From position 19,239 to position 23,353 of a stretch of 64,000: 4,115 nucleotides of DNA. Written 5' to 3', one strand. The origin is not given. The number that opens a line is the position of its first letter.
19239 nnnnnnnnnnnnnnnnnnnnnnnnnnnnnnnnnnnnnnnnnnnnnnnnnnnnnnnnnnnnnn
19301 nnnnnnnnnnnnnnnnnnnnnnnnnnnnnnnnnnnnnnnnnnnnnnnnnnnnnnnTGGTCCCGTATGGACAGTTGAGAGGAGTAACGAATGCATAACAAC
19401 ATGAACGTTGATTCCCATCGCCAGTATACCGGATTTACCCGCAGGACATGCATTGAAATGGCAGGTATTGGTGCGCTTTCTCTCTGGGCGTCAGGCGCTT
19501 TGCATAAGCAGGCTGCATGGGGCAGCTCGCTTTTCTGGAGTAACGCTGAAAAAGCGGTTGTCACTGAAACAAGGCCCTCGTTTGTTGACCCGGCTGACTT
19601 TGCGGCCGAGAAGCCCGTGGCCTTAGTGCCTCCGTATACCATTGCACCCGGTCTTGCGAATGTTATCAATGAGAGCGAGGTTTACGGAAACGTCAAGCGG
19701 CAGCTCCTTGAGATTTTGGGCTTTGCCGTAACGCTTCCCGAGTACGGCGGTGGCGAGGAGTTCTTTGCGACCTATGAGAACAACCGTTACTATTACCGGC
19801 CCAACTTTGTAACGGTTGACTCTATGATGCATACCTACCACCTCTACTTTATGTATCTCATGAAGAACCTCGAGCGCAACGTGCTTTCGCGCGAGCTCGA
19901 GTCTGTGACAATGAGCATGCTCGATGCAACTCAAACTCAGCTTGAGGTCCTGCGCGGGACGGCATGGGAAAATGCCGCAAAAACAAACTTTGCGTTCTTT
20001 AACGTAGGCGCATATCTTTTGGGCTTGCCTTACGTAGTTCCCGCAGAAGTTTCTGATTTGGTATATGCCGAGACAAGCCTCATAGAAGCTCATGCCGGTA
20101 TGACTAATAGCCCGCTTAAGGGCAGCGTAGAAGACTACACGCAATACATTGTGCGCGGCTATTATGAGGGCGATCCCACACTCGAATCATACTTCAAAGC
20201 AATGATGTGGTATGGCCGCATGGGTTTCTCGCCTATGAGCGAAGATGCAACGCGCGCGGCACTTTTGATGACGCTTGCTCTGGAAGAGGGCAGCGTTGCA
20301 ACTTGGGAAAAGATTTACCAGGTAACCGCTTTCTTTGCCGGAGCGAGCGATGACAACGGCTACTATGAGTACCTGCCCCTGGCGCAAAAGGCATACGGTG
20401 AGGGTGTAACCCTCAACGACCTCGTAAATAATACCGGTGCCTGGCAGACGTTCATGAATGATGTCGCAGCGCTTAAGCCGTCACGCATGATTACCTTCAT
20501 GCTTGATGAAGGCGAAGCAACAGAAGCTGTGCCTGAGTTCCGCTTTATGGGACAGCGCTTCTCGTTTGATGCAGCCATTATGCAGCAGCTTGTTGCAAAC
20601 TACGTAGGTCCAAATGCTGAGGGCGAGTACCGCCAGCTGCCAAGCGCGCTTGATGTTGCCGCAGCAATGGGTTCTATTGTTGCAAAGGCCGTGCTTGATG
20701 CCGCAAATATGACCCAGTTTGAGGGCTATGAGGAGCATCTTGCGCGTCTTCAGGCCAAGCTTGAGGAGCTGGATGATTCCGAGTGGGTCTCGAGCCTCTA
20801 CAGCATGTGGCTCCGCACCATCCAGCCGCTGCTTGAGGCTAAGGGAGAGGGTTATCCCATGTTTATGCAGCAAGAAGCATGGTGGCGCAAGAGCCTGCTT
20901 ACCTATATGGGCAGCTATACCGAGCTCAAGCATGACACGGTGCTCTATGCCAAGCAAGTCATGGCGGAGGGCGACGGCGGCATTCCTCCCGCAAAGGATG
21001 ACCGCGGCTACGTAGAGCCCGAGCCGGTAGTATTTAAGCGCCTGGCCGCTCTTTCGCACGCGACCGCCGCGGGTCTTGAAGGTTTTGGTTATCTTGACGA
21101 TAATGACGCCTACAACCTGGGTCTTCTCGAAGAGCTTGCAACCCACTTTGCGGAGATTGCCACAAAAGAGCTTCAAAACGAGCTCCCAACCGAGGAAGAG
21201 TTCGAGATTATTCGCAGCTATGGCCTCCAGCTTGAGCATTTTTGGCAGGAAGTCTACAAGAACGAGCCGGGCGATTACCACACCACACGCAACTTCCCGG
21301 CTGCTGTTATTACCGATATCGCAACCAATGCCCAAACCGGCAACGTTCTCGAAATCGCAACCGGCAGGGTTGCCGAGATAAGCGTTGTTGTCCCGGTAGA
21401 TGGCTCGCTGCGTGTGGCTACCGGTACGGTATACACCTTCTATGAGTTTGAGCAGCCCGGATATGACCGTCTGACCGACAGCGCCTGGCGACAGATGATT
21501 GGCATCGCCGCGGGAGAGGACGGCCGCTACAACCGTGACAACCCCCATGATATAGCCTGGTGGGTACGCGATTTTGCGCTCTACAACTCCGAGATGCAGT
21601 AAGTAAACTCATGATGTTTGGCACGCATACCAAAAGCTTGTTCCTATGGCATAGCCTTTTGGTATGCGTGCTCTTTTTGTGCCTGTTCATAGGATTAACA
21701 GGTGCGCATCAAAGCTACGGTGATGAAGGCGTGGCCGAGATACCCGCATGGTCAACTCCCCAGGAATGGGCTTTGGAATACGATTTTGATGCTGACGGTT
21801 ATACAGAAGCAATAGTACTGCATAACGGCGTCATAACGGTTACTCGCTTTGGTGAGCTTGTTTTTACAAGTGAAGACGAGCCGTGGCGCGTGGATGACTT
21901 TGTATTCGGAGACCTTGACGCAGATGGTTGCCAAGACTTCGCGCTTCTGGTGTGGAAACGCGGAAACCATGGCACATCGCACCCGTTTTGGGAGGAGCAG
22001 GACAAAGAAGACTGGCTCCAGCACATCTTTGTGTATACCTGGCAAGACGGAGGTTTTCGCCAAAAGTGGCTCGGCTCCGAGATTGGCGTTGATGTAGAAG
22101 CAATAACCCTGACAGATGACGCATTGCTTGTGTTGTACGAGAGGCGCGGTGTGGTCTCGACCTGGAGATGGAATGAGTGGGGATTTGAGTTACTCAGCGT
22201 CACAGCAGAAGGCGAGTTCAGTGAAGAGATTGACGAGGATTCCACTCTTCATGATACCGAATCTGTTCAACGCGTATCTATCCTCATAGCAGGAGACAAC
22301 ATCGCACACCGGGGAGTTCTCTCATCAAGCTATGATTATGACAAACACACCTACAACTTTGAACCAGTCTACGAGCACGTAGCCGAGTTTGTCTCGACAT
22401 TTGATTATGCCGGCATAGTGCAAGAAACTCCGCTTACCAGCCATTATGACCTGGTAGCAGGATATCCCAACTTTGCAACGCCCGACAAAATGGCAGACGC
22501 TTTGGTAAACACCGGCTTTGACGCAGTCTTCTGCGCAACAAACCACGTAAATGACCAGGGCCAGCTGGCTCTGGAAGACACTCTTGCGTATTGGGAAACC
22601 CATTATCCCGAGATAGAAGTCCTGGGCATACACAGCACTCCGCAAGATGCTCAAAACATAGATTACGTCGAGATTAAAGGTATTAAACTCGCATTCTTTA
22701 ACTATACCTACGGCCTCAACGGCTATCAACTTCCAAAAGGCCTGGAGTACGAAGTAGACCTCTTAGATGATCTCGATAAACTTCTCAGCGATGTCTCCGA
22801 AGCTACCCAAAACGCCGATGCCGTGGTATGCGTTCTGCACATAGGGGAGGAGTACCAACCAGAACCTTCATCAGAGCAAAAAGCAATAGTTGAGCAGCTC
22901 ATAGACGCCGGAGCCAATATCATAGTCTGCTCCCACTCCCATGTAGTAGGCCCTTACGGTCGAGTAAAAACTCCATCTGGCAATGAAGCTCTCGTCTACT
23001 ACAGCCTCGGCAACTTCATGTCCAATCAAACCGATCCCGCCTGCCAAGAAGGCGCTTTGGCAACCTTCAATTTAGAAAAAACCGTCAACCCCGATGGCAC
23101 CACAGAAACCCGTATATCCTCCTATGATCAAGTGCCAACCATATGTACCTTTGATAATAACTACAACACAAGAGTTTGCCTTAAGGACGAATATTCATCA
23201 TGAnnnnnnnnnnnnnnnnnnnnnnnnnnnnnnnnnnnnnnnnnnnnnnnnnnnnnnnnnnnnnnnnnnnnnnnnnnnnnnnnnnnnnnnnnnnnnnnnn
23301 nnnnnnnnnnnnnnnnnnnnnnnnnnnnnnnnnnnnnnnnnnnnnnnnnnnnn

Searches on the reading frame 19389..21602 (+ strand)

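Call 35: search_protein_families(library=pfam, proteins=[window:19389-21602:+], max_evalue=0.0001)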
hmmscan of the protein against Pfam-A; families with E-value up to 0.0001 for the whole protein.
window:19389-21602:+ (737 aa): 1 family
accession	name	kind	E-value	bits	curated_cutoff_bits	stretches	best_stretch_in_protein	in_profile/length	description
PF11369.13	DUF3160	-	3.6e-189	630.8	25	1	104-706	5-622/632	Protein of unknown function (DUF3160)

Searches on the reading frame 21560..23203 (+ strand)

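Call 35: search_protein_families(library=pfam, proteins=[window:21560-23203:+], max_evalue=0.0001)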
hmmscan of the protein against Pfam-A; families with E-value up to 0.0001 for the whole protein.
window:21560-23203:+ (547 aa): 1 family
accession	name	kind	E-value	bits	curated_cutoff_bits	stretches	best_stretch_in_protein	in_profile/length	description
PF09587.15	PGA_cap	-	5.9e-56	190.2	27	1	241-490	2-255/255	Bacterial capsule synthesis protein PGA_cap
